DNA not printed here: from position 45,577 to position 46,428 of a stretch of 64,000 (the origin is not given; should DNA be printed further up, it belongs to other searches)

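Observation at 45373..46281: HExxH metallopeptidase-like motif and a Nudix hydrolase at the C-terminus of the 1129-aa polyvalent protein, next to the ART gene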

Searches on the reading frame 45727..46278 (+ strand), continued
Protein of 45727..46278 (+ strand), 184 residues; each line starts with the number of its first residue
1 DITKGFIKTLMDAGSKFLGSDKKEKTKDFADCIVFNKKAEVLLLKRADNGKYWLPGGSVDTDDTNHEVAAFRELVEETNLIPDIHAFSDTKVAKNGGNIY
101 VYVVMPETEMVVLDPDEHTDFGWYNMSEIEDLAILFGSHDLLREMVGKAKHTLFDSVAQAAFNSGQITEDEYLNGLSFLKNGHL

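Call 43: fold_search(model_id=the predicted structure, library=pdb)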
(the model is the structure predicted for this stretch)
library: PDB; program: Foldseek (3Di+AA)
matches with E <= 10: 861; with E <= 0.001: 453
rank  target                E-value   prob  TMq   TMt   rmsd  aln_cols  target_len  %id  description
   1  6am0_A                4.6e-09  1.00  0.55  0.41   7.6       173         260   16  Crystal structure of K. lactis Edc1-Dcp1-Dcp2-Edc3 decapping complex with synthetic cap substrate analog (released 2018-03-21)
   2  3grn_B                1.0e-08  1.00  0.50  0.65   3.7       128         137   23  CRYSTAL STRUCTURE OF MUTT PROTEIN FROM Methanosarcina mazei Go1 (released 2009-04-07)
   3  5cfi_A                1.7e-08  1.00  0.50  0.61   4.1       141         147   21  Structural and functional attributes of malaria parasite Ap4A hydrolase (released 2016-02-10)
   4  3grn_A                2.4e-08  1.00  0.50  0.64   3.7       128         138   23  CRYSTAL STRUCTURE OF MUTT PROTEIN FROM Methanosarcina mazei Go1 (released 2009-04-07)
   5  6am0_E                2.5e-08  1.00  0.59  0.44   8.1       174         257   16  Crystal structure of K. lactis Edc1-Dcp1-Dcp2-Edc3 decapping complex with synthetic cap substrate analog (released 2018-03-21)
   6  4kg4_B                2.7e-08  1.00  0.54  0.69   3.8       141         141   14  Crystal structure of Saccharomyces cerevisiae Dcp2 Nudix domain (E198Q mutation) (released 2013-08-21)
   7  3ees_A                2.7e-08  1.00  0.51  0.69   3.3       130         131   18  Structure of the RNA pyrophosphohydrolase BdRppH (released 2009-03-24)
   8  4mpo_A                2.9e-08  1.00  0.52  0.65   5.3       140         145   19  1.90 A resolution structure of CT771 from Chlamydia trachomatis Bound to Hydrolyzed Ap4A Products (released 2014-01-22)
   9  4mpo_G                2.9e-08  1.00  0.51  0.67   4.5       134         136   20  1.90 A resolution structure of CT771 from Chlamydia trachomatis Bound to Hydrolyzed Ap4A Products (released 2014-01-22)
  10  1ktg_B                3.1e-08  1.00  0.53  0.71   3.3       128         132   23  Crystal Structure of a C. elegans Ap4A Hydrolase Binary Complex (released 2002-05-08)
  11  1ktg_A                3.3e-08  1.00  0.49  0.63   4.4       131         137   24  Crystal Structure of a C. elegans Ap4A Hydrolase Binary Complex (released 2002-05-08)
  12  2i8t_A                4.0e-08  1.00  0.48  0.57   6.8       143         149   20  GDP-mannose mannosyl hydrolase-calcium-GDP-mannose complex (released 2007-06-19)
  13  2i8t_B                4.0e-08  1.00  0.47  0.57   6.7       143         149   20  GDP-mannose mannosyl hydrolase-calcium-GDP-mannose complex (released 2007-06-19)
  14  4mpo_E                4.2e-08  1.00  0.52  0.65   5.2       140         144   19  1.90 A resolution structure of CT771 from Chlamydia trachomatis Bound to Hydrolyzed Ap4A Products (released 2014-01-22)
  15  1rya_A                4.2e-08  1.00  0.47  0.54   6.7       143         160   20  Crystal Structure of the E. coli GDP-mannose mannosyl hydrolase in complex with GDP and MG (released 2004-06-22)
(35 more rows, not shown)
